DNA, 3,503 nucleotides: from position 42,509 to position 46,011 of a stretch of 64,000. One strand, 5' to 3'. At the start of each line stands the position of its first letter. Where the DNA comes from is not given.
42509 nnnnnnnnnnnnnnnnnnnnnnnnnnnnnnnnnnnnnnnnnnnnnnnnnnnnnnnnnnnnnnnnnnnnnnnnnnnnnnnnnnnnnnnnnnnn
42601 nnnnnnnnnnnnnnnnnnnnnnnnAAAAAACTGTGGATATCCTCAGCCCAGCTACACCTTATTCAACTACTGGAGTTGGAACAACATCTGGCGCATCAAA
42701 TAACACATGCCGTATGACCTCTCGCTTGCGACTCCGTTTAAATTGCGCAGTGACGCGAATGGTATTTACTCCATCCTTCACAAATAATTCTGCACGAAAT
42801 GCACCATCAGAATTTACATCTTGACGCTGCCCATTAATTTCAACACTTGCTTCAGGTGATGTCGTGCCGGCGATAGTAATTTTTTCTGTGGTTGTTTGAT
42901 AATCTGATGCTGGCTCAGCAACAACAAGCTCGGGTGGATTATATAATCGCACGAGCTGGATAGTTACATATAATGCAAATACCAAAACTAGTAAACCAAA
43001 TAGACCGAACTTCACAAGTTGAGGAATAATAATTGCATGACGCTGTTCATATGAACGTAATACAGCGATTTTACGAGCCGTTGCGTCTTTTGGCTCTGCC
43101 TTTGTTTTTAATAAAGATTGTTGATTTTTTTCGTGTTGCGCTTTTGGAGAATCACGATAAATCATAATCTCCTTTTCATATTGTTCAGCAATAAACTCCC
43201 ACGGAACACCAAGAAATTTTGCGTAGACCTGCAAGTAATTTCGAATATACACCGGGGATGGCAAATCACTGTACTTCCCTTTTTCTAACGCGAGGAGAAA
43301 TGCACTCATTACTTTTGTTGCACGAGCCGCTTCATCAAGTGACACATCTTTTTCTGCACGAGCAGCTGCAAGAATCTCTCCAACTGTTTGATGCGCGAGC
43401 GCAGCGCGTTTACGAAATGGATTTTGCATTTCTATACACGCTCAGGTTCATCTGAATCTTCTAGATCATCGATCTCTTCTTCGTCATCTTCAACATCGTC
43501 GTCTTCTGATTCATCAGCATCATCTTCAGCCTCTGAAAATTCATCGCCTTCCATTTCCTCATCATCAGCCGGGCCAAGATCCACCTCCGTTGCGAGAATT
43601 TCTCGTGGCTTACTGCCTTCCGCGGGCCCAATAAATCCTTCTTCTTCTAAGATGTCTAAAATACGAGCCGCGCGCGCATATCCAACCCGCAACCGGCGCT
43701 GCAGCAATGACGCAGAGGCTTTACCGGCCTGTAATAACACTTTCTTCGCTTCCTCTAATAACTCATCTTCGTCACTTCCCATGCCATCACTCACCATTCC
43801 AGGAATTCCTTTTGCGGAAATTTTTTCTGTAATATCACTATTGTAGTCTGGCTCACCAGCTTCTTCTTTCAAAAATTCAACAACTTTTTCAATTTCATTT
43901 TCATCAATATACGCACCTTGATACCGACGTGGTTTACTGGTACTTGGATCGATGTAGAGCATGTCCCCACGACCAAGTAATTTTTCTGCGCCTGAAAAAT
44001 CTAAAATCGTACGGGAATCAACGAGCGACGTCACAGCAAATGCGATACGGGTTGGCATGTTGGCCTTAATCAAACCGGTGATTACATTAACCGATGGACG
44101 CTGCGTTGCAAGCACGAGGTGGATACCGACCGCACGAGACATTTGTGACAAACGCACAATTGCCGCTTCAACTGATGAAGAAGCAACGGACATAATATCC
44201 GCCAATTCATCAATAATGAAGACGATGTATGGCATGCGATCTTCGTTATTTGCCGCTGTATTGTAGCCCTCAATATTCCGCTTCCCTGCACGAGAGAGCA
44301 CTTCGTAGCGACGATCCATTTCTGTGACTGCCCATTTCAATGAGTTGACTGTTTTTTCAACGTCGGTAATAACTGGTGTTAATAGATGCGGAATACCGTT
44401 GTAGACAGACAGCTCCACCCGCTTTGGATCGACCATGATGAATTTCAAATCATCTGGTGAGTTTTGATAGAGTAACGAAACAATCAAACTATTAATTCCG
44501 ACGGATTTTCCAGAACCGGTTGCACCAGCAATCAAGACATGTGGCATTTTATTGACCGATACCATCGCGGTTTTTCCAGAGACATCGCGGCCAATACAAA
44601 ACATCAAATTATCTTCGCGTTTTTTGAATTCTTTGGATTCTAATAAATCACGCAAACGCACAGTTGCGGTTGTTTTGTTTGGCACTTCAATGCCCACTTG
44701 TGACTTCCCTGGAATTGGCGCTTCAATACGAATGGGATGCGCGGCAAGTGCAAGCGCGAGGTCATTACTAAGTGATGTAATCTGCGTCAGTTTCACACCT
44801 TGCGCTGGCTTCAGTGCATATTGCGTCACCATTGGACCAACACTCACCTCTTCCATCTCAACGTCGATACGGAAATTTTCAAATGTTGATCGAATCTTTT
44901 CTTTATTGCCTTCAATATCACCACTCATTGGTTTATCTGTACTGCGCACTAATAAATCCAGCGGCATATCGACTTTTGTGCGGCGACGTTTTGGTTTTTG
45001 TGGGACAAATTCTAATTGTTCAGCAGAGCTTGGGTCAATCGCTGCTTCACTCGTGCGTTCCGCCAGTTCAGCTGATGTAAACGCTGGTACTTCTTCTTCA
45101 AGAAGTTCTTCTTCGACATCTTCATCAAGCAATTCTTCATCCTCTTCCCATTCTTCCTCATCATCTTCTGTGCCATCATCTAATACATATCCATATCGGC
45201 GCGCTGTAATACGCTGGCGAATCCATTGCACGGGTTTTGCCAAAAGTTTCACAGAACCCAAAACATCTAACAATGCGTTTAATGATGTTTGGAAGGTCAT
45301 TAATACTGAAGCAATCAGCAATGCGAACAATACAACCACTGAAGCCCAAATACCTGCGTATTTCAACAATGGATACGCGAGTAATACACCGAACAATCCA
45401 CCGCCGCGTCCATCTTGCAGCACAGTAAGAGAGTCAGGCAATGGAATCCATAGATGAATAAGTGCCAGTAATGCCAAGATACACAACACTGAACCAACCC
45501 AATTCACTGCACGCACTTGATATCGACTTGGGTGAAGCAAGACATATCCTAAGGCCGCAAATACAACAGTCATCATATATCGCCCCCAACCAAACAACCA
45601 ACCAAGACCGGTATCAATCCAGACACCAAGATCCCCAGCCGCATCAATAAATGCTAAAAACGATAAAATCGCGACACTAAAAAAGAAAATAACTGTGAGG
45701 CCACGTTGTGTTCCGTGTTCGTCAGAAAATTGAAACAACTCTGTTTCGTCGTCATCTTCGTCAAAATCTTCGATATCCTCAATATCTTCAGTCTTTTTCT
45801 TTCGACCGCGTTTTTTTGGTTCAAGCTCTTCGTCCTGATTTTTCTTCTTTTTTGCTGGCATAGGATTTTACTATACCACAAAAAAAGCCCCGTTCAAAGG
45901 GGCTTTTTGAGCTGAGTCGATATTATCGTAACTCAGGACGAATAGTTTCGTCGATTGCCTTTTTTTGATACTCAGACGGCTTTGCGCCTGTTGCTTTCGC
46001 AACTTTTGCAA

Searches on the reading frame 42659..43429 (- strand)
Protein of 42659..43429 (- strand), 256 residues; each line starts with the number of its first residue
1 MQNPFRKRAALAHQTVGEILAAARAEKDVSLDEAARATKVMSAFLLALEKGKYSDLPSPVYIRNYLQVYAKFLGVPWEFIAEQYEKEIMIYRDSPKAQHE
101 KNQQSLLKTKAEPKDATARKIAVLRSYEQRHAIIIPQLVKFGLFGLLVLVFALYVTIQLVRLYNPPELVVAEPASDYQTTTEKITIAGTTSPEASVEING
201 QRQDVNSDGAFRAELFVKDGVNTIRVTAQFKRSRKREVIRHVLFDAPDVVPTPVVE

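Call 102: search_protein_families(library=pfam, proteins=[window:42659-43429:-], max_evalue=0.00001)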
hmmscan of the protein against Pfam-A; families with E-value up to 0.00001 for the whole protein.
window:42659-43429:- (256 aa): 2 families
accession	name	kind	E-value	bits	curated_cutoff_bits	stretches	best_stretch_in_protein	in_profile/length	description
PF13413.12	HTH_25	-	1.5e-17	63.6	24.6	1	19-75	1-57/62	Helix-turn-helix domain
PF09136.16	Glucodextran_B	-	2e-13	50.5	27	1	166-243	1-80/83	Glucodextranase, domain B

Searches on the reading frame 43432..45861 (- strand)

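Call 102: search_protein_families(library=pfam, proteins=[window:43432-45861:-], max_evalue=0.00001)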
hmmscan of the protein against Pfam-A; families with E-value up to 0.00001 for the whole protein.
window:43432-45861:- (809 aa): 4 families
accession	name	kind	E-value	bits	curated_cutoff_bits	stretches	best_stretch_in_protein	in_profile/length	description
PF01580.24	FtsK_SpoIIIE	-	1.2e-58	198.7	24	1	402-591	1-221/221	FtsK/SpoIIIE family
PF17854.6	FtsK_alpha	-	2.1e-28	98.9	22.9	1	304-395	7-101/101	FtsK alpha domain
PF09397.16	FtsK_gamma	-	4.9e-26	90.7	30.6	1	697-757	2-62/63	Ftsk gamma domain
PF13491.11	FtsK_4TM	-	1.3e-09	38.4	23.1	1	74-201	46-170/171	4TM region of DNA translocase FtsK/SpoIIIE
